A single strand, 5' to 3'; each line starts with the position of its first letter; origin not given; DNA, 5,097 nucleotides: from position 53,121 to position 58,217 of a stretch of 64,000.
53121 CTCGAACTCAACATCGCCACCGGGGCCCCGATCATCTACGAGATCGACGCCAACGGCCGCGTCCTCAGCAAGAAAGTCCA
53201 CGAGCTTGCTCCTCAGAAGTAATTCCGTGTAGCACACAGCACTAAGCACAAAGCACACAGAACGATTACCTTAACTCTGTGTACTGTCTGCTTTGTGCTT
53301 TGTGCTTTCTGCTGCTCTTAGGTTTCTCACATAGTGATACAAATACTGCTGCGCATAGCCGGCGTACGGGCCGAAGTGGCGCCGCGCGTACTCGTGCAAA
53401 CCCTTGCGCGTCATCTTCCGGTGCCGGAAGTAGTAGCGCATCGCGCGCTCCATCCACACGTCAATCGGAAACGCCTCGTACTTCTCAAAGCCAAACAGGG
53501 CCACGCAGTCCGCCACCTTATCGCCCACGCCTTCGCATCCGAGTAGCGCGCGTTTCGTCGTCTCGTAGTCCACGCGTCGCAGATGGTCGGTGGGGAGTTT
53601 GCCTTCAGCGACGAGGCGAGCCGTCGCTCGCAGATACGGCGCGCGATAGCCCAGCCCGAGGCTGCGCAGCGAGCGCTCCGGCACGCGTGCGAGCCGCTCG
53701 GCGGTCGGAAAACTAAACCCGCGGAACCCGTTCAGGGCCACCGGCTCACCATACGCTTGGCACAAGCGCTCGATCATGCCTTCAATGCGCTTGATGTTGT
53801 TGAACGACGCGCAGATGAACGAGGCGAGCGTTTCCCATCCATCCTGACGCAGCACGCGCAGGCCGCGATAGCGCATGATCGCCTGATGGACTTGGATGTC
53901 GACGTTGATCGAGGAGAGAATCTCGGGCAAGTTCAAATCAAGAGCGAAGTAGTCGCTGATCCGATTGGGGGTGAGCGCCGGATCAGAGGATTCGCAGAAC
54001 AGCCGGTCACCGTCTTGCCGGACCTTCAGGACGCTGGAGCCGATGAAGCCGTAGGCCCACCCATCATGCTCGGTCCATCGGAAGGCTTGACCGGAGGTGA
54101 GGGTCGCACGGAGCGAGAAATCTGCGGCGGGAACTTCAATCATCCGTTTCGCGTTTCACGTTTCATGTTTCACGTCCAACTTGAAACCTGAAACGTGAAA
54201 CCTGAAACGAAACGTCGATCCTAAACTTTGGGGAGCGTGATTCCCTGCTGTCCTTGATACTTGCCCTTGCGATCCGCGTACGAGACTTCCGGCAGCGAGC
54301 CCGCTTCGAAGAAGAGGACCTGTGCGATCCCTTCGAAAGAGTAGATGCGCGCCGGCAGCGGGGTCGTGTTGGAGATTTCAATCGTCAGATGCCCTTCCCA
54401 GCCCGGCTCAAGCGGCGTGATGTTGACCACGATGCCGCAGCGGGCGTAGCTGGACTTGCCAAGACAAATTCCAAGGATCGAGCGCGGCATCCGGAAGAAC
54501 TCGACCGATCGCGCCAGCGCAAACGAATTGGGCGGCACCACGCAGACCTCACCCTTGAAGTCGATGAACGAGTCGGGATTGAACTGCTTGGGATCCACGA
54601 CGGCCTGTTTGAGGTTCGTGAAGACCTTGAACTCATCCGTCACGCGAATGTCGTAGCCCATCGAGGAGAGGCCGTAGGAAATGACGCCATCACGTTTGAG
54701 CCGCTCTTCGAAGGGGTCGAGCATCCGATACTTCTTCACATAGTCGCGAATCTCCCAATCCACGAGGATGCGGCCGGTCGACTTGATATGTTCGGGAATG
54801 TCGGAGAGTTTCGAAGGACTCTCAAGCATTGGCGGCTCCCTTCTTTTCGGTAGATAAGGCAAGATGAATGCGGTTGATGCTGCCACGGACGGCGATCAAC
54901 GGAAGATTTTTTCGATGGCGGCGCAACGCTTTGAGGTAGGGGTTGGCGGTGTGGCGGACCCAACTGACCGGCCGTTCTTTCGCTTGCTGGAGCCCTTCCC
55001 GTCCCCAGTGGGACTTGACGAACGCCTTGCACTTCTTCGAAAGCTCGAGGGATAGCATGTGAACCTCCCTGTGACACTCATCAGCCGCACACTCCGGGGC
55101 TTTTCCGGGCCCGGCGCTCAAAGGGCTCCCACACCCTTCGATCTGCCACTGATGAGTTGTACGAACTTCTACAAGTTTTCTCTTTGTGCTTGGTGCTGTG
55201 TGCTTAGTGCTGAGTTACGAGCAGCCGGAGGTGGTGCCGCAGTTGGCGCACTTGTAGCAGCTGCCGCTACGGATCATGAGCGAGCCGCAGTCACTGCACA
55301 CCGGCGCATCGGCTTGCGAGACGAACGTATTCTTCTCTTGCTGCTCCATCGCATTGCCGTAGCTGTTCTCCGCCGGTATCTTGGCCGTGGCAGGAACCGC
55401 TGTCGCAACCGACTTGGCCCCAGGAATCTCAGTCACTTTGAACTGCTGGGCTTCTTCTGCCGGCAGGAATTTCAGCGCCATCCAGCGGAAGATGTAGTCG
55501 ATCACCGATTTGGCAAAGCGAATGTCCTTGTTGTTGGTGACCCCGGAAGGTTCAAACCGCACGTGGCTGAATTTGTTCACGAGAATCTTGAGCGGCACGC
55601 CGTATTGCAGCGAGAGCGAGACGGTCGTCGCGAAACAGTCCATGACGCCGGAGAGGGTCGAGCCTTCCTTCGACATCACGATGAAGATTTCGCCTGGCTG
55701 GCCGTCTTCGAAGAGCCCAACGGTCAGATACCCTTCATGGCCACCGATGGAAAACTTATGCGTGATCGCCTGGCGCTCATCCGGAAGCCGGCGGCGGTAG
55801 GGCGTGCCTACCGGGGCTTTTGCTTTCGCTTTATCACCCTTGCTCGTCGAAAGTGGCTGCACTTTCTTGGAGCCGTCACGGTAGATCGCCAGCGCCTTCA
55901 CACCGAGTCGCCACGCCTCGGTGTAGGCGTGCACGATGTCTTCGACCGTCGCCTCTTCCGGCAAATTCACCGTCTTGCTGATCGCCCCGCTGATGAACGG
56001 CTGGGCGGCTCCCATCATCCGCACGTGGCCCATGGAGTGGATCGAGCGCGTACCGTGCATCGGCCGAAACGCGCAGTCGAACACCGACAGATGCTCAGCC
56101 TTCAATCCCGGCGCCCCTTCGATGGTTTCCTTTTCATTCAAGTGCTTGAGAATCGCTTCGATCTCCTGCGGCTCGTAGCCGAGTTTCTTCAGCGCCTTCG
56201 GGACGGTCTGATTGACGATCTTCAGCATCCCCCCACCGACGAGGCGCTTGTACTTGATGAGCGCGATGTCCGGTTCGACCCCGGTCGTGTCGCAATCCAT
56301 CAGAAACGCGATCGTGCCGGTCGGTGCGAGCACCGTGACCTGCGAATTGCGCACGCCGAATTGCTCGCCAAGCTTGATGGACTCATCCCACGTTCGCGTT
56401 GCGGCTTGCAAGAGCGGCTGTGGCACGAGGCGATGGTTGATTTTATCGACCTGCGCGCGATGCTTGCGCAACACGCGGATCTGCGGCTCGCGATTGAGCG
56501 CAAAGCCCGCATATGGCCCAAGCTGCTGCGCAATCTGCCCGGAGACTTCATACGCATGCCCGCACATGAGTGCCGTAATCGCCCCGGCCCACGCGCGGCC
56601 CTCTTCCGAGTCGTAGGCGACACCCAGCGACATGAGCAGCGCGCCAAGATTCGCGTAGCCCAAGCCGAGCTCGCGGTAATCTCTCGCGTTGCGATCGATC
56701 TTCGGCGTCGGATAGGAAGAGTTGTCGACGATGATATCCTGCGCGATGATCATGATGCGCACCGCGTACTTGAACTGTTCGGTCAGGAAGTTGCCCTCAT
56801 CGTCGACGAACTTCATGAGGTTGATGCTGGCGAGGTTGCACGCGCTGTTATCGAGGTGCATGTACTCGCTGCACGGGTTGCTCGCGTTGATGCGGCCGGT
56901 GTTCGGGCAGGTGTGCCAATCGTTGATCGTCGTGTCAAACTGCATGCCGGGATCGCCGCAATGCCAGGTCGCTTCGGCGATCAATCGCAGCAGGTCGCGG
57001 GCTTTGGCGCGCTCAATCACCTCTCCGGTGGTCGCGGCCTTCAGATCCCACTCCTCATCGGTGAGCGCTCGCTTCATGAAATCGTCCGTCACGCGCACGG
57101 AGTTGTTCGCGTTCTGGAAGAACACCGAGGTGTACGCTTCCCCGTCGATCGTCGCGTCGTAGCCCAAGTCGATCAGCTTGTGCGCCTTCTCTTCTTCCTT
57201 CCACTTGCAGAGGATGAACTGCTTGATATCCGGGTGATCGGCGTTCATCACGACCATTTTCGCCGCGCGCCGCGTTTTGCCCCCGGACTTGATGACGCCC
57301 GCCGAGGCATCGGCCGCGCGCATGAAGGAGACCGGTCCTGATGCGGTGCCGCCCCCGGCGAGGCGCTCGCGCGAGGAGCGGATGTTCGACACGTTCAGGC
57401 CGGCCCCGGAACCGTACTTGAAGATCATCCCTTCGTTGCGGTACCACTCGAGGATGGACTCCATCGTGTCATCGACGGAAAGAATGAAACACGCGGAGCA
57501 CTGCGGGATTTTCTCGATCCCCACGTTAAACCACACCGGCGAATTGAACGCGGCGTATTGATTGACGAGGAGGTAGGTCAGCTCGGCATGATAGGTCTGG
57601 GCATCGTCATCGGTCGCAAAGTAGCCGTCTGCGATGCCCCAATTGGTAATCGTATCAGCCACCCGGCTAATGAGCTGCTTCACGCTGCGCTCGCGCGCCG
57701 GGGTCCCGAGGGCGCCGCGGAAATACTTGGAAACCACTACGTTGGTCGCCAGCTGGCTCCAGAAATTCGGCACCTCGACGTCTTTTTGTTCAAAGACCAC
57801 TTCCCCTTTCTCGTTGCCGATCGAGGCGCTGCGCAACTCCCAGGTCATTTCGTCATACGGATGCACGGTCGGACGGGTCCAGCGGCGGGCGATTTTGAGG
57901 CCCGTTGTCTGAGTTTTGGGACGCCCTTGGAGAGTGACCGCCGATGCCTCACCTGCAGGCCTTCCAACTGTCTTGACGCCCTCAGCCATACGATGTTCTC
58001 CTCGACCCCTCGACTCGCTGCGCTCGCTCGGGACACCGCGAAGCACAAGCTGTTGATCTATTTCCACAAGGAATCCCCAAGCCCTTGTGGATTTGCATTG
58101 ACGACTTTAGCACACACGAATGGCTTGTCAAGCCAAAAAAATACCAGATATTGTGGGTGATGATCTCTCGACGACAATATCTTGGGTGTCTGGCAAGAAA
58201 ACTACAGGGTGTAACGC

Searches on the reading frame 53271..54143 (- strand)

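Call 86: search_protein_families(library=pfam, proteins=[window:53271-54143:-], max_evalue=0.000001)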
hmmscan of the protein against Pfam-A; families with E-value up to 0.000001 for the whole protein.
window:53271-54143:- (290 aa): 2 families
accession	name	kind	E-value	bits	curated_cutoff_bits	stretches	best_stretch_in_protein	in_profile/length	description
PF07934.18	OGG_N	-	3.8e-18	66.2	23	1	2-106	2-115/115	8-oxoguanine DNA glycosylase, N-terminal domain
PF00730.31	HhH-GPD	-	2.9e-12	47.3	26.2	1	108-249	2-98/108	HhH-GPD superfamily base excision DNA repair protein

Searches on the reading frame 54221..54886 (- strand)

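Call 87: search_protein_families(library=pfam, proteins=[window:54221-54886:-], max_evalue=0.000001)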
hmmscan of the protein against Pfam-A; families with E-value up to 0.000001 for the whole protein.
window:54221-54886:- (221 aa): 1 family
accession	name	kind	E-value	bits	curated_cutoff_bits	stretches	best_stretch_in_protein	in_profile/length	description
PF22769.1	DCD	-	1.5e-32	113.3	27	1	40-194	1-152/153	dCTP deaminase-like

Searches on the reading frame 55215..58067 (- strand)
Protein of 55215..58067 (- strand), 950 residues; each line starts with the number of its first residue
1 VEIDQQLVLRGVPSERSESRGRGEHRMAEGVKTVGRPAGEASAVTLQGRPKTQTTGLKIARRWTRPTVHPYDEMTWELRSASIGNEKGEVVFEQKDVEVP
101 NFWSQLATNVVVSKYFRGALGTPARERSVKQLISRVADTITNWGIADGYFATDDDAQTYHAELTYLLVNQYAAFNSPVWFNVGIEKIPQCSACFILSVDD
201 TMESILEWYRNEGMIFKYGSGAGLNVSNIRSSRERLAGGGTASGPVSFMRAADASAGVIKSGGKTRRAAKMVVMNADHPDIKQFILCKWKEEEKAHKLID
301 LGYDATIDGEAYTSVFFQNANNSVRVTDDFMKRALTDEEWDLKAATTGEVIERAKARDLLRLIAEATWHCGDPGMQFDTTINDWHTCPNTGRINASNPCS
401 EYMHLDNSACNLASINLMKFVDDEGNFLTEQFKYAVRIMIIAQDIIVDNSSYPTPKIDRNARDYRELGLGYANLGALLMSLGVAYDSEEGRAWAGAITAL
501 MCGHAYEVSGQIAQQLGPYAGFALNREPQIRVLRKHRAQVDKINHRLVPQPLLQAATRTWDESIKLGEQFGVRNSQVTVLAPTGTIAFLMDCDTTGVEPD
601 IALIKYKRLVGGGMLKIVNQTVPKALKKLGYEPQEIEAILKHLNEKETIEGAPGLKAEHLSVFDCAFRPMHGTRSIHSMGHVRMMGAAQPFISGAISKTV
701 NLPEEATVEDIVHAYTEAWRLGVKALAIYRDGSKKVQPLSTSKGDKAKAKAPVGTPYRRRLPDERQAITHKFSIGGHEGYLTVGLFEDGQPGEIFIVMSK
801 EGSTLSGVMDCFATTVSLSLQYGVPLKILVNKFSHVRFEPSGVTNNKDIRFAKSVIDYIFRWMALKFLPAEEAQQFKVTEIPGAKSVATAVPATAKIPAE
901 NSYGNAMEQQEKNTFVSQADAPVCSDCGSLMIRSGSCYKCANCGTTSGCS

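Call 87: search_protein_families(library=pfam, proteins=[window:55215-58067:-], max_evalue=0.000001)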
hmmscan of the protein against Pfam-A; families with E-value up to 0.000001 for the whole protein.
window:55215-58067:- (950 aa): 3 families
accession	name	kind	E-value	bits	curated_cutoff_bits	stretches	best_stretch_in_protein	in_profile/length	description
PF02867.20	Ribonuc_red_lgC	-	4.2e-146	488.1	23.9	1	191-729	1-523/523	Ribonucleotide reductase, barrel domain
PF08471.15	Ribonuc_red_2_N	-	8.2e-24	84.2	27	1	87-170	1-103/103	Class II vitamin B12-dependent ribonucleotide reductase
PF12637.14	TSCPD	-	3.5e-10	40.5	22.8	1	771-864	6-85/88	TSCPD domain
